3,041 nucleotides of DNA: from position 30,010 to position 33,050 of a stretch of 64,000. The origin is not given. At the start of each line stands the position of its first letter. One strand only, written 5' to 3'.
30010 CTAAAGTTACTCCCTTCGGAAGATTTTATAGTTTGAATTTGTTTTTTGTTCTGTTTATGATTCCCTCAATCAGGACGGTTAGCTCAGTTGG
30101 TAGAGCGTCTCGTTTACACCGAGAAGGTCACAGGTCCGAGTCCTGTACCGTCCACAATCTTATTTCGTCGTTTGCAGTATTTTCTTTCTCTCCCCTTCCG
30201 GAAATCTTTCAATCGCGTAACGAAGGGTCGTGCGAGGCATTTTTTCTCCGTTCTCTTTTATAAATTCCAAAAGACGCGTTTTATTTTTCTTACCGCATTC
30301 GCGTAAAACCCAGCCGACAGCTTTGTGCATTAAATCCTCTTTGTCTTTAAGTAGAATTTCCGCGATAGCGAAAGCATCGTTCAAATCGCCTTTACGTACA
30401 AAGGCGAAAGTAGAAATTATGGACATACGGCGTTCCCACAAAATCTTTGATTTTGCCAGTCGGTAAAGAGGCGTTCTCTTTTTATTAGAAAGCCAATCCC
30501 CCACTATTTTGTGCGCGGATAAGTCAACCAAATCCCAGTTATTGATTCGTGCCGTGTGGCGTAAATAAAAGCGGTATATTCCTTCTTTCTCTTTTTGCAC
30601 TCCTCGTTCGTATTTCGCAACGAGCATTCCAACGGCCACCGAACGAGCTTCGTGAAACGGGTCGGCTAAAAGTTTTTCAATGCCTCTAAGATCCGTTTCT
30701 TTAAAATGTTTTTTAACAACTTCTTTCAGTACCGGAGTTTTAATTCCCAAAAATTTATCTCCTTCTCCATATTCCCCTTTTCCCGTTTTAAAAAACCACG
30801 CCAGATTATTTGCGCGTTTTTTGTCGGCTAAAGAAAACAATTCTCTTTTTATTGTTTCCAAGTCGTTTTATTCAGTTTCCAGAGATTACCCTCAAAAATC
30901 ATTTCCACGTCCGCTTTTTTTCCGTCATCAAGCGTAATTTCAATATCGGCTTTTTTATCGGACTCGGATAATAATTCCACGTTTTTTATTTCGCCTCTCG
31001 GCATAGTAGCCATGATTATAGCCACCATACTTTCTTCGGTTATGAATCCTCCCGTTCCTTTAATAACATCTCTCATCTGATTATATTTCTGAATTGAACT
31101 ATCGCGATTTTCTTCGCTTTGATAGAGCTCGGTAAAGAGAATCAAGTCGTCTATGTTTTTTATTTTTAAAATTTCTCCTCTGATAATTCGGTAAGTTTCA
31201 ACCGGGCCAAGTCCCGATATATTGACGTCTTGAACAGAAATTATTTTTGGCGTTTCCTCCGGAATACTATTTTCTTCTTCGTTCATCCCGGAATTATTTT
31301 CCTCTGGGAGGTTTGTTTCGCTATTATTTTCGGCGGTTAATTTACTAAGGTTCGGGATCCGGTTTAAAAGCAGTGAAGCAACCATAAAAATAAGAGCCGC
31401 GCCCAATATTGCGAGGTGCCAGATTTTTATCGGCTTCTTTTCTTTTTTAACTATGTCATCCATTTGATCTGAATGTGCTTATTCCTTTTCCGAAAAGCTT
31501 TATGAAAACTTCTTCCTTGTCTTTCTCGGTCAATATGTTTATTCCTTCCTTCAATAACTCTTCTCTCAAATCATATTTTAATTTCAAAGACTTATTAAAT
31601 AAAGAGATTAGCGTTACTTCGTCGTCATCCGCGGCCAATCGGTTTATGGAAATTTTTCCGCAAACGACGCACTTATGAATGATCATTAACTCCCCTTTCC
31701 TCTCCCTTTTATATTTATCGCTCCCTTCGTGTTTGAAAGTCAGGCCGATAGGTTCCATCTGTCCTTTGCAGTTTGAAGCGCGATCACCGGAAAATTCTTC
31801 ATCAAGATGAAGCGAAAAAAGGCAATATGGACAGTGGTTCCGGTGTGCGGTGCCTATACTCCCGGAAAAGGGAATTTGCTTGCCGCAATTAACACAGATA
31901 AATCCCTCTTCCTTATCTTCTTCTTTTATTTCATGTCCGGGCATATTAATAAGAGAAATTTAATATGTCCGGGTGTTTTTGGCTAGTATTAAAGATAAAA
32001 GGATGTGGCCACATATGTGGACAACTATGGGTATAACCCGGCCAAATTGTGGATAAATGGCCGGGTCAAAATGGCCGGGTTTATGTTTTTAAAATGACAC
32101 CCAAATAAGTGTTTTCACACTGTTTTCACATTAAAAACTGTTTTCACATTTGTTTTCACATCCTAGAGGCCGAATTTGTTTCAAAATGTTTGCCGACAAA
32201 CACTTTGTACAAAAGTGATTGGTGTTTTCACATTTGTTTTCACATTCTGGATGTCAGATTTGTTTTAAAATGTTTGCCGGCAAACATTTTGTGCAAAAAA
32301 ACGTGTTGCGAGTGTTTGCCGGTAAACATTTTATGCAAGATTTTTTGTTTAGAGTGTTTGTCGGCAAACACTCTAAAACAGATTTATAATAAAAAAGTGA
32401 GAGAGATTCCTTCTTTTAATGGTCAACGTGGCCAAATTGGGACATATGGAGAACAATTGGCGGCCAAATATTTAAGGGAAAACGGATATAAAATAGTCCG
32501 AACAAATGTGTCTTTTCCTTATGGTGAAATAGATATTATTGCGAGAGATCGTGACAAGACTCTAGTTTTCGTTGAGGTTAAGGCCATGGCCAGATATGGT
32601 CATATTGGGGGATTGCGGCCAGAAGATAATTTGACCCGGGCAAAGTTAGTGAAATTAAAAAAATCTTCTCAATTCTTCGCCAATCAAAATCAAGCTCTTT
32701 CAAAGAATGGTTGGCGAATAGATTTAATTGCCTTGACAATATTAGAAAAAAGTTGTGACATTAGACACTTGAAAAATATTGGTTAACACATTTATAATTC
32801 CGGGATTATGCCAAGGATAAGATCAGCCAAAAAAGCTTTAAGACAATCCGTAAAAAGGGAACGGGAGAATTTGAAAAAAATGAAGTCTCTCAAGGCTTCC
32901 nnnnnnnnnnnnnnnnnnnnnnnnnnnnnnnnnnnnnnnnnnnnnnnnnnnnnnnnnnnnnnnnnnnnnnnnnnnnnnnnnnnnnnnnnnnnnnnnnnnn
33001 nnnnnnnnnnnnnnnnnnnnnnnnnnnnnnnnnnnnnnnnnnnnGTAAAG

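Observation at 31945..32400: Divergent intergenic region with phased 16 bp palindromes, 84 bp direct repeats and DnaA-box-like sites upstream of yraN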

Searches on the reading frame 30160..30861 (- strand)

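Call 12: search_protein_families(library=pfam, proteins=[window:30160-30861:-])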
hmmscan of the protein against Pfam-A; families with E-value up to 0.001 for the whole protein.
window:30160-30861:- (233 aa): 1 family
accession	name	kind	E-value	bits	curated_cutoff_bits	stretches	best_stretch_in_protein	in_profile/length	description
PF08713.17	DNA_alkylation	-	7.5e-63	212.5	21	1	4-220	1-213/213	DNA alkylation repair enzyme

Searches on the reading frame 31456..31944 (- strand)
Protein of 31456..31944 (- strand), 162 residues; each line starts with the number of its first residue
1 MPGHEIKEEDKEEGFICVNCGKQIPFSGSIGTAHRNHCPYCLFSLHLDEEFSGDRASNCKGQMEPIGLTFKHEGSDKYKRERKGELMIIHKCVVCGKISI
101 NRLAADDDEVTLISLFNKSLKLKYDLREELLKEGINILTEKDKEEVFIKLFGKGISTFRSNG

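Call 12: search_protein_families(library=pfam, proteins=[window:31456-31944:-])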
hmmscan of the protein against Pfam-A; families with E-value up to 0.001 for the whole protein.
window:31456-31944:- (162 aa): 1 family
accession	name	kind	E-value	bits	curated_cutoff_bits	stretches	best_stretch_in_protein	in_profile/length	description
PF12647.12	RNHCP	-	1.6e-27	95.7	24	1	13-112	2-89/90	RNHCP domain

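Call 15: find_encoding_contigs(protein=window:31456-31944:-, flank=10000, max_places=10)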
Protein window:31456-31944:- (162 aa): 2 contigs read that carry it; 2 places shown.
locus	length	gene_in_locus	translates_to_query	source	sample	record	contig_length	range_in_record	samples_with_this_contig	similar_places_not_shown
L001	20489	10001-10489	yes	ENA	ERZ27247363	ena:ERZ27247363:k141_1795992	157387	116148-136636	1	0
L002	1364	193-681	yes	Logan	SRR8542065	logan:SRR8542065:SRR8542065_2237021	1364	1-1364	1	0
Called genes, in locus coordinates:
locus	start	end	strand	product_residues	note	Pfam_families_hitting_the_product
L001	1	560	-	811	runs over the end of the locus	PF00912:Transgly, PF00905:Transpeptidase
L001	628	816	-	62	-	-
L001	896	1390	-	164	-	PF02075:RuvC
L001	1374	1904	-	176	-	PF20772:TACO1_YebC_N, PF01709:Transcrip_reg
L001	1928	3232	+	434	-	PF00437:T2SSE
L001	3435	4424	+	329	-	PF05496:RuvB_N, PF00158:Sigma54_activat (faint), PF00004:AAA, PF07728:AAA_5 (weak), PF17864:AAA_lid_4, PF05491:WHD_RuvB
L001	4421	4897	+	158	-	PF02367:TsaE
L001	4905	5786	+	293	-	PF02739:5_3_exonuc_N, PF01367:5_3_exonuc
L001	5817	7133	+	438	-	PF00512:HisKA, PF13589:HATPase_c_3 (faint), PF02518:HATPase_c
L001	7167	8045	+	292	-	PF01149:Fapy_DNA_glyco, PF06831:H2TH, PF06827:zf-FPG_IleRS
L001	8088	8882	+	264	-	-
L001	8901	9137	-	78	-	PF01649:Ribosomal_S20p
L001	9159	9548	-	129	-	PF08378:NERD, PF02021:UPF0102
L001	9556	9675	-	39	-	-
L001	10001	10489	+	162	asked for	PF12647:RNHCP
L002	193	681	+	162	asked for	PF12647:RNHCP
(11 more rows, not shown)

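Call 16: find_homologous_proteins(query=window:31459-31944:-, max_evalue=1e-10)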
Query window:31459-31944:- (162 aa): 171 proteins with E <= 1e-10 among 216 candidates; the best 120 are listed.
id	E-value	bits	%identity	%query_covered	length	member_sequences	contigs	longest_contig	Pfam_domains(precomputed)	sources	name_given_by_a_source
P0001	1.8e-104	364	100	100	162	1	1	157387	PF12647.13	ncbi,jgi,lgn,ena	ncbi:MAG: RNHCP domain-containing protein [Parcubacteria group bacterium]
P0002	1.2e-61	225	68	91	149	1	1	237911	PF12647.13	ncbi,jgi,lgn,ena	ncbi:MAG: RNHCP domain-containing protein [Parcubacteria group bacterium]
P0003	8.9e-58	213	62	93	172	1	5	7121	PF12647.13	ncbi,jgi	jgi:hypothetical protein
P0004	9.0e-56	206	61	94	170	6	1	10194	PF12647.13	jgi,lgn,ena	-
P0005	3.7e-55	204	64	88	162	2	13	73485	PF12647.13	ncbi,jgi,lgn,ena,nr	ncbi:MAG: RNHCP domain-containing protein [Candidatus Colwellbacteria bacterium]|jgi:hypothetical pr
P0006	2.0e-54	202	62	90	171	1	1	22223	PF12647.13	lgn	-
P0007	2.8e-54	201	60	93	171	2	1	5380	PF12647.13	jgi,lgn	jgi:DNA-directed RNA polymerase subunit RPC12/RpoP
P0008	1.6e-53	199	59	93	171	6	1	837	PF12647.13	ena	-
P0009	2.0e-53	198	56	92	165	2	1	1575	PF12647.13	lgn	-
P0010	4.0e-53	197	57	96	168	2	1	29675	PF12647.13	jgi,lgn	-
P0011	4.5e-53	197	58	95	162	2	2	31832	PF12647.13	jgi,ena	jgi:hypothetical protein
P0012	1.3e-52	196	60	86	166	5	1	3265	PF12647.13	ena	-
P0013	1.3e-52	196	56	93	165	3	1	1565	PF12647.13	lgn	-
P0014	1.3e-52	196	57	96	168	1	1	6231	PF12647.13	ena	-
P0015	2.5e-52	195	59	93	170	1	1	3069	PF12647.13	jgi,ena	-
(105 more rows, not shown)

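Call 18: find_encoding_contigs(protein=P0002, flank=10000, max_places=3)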
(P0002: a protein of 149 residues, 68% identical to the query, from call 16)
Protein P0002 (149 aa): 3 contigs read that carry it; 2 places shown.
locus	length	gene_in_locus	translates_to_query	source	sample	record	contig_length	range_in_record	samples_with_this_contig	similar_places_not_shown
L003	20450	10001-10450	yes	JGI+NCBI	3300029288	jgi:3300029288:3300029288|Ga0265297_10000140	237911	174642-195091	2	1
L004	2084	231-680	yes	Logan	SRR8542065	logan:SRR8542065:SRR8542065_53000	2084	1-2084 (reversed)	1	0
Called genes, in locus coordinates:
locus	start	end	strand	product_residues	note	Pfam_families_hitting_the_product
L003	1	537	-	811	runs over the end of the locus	PF00912:Transgly, PF00905:Transpeptidase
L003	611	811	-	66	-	-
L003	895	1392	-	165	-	PF02075:RuvC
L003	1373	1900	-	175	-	PF20772:TACO1_YebC_N, PF01709:Transcrip_reg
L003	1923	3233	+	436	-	PF00437:T2SSE, PF01637:ATPase_2 (weak), PF25199:nSTAND_NTPase5 (weak)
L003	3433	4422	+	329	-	PF05496:RuvB_N, PF00158:Sigma54_activat (faint), PF00004:AAA, PF07728:AAA_5 (weak), PF17864:AAA_lid_4, PF05491:WHD_RuvB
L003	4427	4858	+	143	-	PF02367:TsaE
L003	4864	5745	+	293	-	PF02739:5_3_exonuc_N, PF01367:5_3_exonuc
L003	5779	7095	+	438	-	PF00989:PAS (faint), PF13188:PAS_8 (weak), PF00512:HisKA, PF02518:HATPase_c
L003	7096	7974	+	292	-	PF01149:Fapy_DNA_glyco, PF06831:H2TH, PF06827:zf-FPG_IleRS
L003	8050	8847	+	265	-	-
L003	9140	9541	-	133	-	PF08378:NERD, PF02021:UPF0102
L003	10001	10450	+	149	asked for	PF12647:RNHCP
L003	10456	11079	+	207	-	-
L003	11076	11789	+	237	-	PF08713:DNA_alkylation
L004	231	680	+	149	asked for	PF12647:RNHCP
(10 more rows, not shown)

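Call 19: find_encoding_contigs(protein=P0005, flank=10000, max_places=3)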
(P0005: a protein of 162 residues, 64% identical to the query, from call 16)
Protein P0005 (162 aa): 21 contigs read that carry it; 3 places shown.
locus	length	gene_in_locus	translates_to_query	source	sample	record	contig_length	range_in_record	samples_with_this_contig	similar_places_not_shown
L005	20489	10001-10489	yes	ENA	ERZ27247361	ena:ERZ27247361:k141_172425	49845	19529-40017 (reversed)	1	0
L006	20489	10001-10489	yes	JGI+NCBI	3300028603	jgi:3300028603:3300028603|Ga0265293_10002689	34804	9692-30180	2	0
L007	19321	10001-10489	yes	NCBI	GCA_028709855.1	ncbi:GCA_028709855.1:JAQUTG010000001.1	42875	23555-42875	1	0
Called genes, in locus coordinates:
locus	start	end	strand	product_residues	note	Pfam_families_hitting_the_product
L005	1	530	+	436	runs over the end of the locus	PF00437:T2SSE, PF01637:ATPase_2 (weak)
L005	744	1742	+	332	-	PF05496:RuvB_N, PF00004:AAA, PF07728:AAA_5 (weak), PF17864:AAA_lid_4, PF05491:WHD_RuvB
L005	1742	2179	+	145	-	PF02367:TsaE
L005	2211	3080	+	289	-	PF02739:5_3_exonuc_N, PF01367:5_3_exonuc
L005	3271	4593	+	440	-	PF00512:HisKA, PF02518:HATPase_c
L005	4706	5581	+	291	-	PF01149:Fapy_DNA_glyco, PF06831:H2TH, PF06827:zf-FPG_IleRS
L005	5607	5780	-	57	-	-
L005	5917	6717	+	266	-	-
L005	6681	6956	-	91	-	PF01649:Ribosomal_S20p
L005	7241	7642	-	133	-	PF08378:NERD, PF02021:UPF0102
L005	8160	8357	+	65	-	-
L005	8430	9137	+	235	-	PF00483:NTP_transferase, PF12804:NTP_transf_3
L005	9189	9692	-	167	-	-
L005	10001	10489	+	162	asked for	PF12647:RNHCP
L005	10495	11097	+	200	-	-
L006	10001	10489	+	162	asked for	PF12647:RNHCP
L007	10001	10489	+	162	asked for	PF12647:RNHCP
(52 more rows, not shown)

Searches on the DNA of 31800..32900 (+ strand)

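Call 67: search_dna_similar(query=window:31945-32400:+, collection=plasmids, mode=distant, max_rows=10)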
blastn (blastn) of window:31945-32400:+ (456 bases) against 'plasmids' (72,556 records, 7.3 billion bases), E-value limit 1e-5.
No match.

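Call 68: search_dna_similar(query=window:31945-32400:+, collection=phages, mode=distant, max_rows=10)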
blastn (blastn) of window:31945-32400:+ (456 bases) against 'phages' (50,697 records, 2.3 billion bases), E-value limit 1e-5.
No match.

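Call 88: search_rna_families(source=window, start=31800, end=32900, threshold=evalue, max_evalue=1)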
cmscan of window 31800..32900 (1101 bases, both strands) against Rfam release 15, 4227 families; matches with E-value up to 1: 21.
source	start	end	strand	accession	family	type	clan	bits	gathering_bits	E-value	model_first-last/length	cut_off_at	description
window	32257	32379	+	RF04196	MIR5638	Gene; miRNA;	-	35.1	500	2e-07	1-464/464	no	MIR5638 microRNA precursor family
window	32182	32291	-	RF04228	MIR6140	Gene; miRNA;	-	32.2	140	0.00077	1-165/165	no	MIR6140 microRNA precursor family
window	32258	32385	+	RF04130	MIR7996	Gene; miRNA;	-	30.2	119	0.0043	1-190/190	no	MIR7996 microRNA precursor family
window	32256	32343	+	RF04244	MIR169_6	Gene; miRNA;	CL00098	30.1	54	0.00043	1-99/99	no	MIR169_6 microRNA precursor family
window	32177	32300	+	RF04174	MIR4208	Gene; miRNA;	-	29.3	140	0.04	1-191/191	no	MIR4208 microRNA precursor family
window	32182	32291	+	RF04228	MIR6140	Gene; miRNA;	-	28.3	140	0.0069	1-165/165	no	MIR6140 microRNA precursor family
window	32181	32291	-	RF03926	MIR1435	Gene; miRNA;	-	27.8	94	0.1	1-186/186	no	MIR1435 microRNA precursor family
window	32264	32335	+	RF00756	mir-299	Gene; miRNA;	-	27.4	67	0.0024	1-63/63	no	mir-299 microRNA precursor family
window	32181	32377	+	RF03926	MIR1435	Gene; miRNA;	-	26.4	94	0.21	1-186/186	no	MIR1435 microRNA precursor family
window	32299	32385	+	RF03616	MIR1888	Gene; miRNA;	-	26.3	72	0.014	1-101/101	no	MIR1888 microRNA precursor family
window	32266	32333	-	RF03482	mir-4774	Gene; miRNA;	-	26.2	85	0.033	1-76/76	no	mir-4774 microRNA precursor family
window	32264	32334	-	RF00756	mir-299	Gene; miRNA;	-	24.7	67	0.015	1-63/63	no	mir-299 microRNA precursor family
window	32176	32297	+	RF00451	MIR395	Gene; miRNA;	-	24.7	56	0.015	1-104/104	no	mir-395 microRNA precursor family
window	32303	32379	+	RF00451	MIR395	Gene; miRNA;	-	24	56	0.024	1-104/104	no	mir-395 microRNA precursor family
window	32257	32342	+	RF00885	MIR821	Gene; miRNA;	-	23.8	249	0.055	1-275/275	no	MIR821 microRNA precursor family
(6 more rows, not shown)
